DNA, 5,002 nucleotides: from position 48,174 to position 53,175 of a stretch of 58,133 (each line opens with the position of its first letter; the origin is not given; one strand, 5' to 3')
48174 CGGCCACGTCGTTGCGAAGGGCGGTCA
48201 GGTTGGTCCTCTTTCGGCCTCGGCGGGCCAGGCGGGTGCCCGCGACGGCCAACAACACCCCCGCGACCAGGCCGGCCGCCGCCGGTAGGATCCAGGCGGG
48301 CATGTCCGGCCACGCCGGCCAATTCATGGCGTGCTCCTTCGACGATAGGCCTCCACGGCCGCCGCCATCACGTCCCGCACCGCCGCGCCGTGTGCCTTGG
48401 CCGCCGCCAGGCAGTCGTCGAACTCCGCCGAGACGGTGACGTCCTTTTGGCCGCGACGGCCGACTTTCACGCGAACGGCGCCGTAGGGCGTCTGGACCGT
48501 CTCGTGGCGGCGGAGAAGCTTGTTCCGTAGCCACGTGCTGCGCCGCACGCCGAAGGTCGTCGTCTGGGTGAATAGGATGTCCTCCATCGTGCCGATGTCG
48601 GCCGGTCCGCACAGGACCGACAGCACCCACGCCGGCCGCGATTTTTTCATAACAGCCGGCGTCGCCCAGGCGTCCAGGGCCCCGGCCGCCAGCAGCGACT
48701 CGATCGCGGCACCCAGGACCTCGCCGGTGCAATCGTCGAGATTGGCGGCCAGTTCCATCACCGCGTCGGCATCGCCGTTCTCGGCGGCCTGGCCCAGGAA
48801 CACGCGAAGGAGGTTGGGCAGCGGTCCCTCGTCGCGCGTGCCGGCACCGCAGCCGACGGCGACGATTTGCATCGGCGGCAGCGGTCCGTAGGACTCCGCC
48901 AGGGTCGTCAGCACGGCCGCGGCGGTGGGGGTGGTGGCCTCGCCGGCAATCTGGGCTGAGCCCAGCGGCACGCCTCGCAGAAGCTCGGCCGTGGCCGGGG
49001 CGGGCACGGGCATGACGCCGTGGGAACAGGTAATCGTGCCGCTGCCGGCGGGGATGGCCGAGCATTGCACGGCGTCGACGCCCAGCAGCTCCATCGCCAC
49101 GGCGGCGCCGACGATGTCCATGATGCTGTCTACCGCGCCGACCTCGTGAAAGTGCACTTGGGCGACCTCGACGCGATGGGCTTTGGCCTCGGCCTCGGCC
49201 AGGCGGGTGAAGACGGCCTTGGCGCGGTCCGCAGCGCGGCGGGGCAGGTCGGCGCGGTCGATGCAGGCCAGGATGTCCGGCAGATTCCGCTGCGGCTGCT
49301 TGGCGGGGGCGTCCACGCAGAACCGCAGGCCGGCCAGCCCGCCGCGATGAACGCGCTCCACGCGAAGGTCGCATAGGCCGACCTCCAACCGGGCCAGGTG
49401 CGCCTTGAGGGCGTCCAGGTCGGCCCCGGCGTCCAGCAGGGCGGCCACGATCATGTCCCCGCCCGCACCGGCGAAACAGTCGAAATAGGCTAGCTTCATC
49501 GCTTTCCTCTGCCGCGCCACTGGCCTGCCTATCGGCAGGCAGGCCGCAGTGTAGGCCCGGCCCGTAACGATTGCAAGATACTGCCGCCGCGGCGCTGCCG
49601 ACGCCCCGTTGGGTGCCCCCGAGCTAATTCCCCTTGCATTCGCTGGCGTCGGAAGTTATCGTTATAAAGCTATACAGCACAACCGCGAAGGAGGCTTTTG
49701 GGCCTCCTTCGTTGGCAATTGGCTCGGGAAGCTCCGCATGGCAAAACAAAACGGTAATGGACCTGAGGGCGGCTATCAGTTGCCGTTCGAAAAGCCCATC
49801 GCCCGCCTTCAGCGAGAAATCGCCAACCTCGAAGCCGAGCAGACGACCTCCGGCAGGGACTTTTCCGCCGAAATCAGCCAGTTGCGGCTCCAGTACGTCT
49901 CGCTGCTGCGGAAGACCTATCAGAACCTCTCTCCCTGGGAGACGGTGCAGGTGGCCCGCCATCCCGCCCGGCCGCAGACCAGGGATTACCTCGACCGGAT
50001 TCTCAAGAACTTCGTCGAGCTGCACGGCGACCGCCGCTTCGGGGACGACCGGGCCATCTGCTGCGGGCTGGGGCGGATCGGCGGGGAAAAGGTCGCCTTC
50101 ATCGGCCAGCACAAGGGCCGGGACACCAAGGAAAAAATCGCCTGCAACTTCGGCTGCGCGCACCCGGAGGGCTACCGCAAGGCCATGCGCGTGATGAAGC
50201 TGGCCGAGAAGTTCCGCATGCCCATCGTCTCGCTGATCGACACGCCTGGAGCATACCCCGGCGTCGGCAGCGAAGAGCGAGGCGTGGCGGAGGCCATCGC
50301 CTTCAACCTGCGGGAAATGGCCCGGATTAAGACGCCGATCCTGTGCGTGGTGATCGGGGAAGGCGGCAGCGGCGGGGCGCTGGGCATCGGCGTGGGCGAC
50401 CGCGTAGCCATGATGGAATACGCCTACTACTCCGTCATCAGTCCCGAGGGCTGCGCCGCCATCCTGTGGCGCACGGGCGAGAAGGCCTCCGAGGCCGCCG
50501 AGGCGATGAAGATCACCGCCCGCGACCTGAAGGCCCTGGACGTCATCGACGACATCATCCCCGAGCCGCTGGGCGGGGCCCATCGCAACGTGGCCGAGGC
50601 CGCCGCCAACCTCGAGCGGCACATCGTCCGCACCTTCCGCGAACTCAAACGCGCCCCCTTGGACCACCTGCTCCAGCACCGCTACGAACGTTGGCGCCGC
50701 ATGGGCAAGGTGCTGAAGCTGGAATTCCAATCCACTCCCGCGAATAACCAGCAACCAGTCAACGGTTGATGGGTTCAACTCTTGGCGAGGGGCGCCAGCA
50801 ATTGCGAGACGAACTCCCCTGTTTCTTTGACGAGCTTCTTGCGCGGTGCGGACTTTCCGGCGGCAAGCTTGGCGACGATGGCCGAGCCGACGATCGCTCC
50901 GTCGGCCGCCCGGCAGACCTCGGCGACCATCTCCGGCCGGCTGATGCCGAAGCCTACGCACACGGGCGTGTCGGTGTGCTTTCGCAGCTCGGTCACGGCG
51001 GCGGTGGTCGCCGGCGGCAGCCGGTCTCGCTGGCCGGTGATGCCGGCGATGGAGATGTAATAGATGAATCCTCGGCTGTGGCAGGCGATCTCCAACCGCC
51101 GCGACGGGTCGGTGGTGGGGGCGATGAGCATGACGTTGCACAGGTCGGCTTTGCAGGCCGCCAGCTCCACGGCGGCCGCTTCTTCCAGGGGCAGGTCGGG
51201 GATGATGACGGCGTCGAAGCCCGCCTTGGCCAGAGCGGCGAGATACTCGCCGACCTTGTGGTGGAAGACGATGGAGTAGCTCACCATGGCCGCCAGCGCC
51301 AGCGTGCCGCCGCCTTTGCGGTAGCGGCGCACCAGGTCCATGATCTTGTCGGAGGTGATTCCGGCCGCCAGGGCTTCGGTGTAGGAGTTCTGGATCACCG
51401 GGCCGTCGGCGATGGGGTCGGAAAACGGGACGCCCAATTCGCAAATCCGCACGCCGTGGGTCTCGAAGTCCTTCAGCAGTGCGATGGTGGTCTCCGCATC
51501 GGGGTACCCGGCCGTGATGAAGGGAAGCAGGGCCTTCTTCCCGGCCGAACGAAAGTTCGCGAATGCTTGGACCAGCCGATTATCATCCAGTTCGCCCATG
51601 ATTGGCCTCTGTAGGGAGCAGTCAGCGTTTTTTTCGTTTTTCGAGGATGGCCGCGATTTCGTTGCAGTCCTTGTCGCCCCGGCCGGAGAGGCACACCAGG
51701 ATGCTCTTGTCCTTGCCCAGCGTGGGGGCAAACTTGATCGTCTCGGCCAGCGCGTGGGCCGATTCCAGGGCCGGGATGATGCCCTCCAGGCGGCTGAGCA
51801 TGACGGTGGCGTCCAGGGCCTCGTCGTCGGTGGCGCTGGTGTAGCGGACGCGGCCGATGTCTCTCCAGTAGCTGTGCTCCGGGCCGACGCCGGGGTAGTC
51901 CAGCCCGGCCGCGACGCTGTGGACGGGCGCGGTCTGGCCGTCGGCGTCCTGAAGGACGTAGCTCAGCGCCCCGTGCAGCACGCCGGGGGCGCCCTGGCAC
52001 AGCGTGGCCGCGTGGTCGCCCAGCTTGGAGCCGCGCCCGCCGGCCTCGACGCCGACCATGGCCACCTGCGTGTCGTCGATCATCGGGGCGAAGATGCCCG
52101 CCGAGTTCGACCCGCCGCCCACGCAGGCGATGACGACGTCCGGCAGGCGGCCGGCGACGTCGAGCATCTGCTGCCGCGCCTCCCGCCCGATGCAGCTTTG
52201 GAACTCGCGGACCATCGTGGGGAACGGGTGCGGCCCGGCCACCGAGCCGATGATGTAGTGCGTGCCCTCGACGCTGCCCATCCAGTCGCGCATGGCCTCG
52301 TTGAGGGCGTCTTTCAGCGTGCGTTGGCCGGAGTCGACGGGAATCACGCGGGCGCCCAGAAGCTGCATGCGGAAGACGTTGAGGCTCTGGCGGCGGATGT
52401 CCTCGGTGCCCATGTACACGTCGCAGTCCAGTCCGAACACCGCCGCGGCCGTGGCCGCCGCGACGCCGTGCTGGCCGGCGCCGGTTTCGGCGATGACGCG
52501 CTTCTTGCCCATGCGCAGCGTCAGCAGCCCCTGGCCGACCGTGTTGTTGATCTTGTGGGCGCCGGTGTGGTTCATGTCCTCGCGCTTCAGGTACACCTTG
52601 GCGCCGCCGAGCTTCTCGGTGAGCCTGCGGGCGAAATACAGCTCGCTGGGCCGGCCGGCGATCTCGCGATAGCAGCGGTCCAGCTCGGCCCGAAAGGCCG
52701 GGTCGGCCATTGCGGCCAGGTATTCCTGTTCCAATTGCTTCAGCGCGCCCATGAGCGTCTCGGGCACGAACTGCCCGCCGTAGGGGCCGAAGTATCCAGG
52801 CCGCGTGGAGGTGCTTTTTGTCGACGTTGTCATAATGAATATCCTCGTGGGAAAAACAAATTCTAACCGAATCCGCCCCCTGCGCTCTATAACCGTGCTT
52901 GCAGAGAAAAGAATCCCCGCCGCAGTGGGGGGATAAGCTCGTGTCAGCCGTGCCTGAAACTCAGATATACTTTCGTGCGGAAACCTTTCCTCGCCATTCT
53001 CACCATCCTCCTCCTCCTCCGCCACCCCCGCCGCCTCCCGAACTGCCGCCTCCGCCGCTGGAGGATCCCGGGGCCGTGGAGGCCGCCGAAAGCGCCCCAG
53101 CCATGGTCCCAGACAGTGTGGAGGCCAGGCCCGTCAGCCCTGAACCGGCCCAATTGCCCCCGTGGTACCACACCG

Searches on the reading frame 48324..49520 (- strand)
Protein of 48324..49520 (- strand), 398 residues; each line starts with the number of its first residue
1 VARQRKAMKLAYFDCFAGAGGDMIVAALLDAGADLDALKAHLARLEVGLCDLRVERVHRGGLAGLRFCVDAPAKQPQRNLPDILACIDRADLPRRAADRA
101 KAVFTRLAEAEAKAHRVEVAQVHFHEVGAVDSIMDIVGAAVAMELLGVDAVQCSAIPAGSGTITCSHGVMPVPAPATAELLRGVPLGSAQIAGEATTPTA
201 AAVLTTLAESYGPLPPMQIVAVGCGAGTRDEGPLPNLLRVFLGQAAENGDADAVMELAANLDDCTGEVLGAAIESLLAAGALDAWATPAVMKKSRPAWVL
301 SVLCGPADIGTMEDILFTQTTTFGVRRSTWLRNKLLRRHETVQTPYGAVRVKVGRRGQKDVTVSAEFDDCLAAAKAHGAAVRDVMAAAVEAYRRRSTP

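Call 28: search_protein_families(library=pfam, proteins=[window:48324-49520:-], max_evalue=0.001)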
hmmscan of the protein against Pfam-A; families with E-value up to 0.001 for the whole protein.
window:48324-49520:- (398 aa): 1 family
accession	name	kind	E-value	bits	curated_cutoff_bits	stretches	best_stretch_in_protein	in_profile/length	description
PF01969.22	Ni_insertion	-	3.2e-136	454.8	22.1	1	11-385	1-375/375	Nickel insertion protein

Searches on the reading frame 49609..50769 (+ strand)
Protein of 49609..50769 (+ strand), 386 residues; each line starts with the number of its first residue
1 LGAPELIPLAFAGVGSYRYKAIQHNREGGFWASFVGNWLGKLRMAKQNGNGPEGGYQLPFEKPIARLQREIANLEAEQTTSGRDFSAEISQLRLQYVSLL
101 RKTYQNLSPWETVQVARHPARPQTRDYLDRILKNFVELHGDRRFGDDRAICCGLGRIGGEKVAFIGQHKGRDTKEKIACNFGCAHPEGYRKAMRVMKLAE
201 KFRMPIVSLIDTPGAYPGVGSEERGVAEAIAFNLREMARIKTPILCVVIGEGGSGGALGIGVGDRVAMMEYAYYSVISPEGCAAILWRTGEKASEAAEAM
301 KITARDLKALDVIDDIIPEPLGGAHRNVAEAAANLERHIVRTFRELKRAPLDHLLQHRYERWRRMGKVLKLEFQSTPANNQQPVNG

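Call 28: search_protein_families(library=pfam, proteins=[window:49609-50769:+], max_evalue=0.001)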
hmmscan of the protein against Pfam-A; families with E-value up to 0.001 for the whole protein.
window:49609-50769:+ (386 aa): 2 families
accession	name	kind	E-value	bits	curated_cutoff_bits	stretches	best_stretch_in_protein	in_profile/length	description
PF03255.19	ACCA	-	5.4e-141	469.7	23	1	58-366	2-310/310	Acetyl co-enzyme A carboxylase carboxyltransferase-like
PF01039.27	Carboxyl_trans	-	9.5e-21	74.4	22.3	1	149-305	283-429/493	Carboxyl transferase domain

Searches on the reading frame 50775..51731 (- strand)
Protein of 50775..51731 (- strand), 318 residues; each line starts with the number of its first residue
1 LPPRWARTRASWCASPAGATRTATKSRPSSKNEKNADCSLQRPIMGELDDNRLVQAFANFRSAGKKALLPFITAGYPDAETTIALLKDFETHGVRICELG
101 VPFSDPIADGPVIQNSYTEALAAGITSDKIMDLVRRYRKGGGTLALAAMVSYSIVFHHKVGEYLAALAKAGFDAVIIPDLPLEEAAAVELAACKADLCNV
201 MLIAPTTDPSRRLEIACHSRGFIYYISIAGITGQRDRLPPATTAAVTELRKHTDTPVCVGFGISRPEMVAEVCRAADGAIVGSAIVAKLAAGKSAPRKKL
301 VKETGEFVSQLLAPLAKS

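Call 28: search_protein_families(library=pfam, proteins=[window:50775-51731:-], max_evalue=0.001)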
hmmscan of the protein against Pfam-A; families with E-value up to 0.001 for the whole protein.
window:50775-51731:- (318 aa): 2 families
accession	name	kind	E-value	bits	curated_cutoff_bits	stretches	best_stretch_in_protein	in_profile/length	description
PF00290.26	Trp_syntA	-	4.6e-74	249.1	27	1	57-303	1-247/259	Tryptophan synthase alpha chain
PF00977.27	His_biosynth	-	8.1e-05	22.6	23.6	1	231-290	51-110/228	Histidine biosynthesis protein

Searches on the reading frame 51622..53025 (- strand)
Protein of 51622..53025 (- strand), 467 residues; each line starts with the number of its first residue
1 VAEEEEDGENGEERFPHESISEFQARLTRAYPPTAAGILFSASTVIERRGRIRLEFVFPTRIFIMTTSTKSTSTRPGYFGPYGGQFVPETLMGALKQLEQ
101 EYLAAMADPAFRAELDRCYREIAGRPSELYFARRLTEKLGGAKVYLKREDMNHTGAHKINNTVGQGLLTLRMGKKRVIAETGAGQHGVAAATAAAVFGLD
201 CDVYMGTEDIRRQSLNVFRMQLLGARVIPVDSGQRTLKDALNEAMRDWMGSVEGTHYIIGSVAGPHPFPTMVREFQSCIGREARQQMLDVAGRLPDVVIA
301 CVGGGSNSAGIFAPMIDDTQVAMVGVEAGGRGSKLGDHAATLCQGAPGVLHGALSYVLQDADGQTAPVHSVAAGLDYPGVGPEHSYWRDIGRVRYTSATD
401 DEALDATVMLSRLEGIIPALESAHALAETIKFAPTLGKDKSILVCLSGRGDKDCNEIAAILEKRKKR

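Call 28: search_protein_families(library=pfam, proteins=[window:51622-53025:-], max_evalue=0.001)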
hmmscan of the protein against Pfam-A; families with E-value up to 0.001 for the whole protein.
window:51622-53025:- (467 aa): 1 family
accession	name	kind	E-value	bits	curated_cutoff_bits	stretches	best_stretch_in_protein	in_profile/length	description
PF00291.31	PALP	-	9.6e-38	130.6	35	1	124-448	5-295/295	Pyridoxal-phosphate dependent enzyme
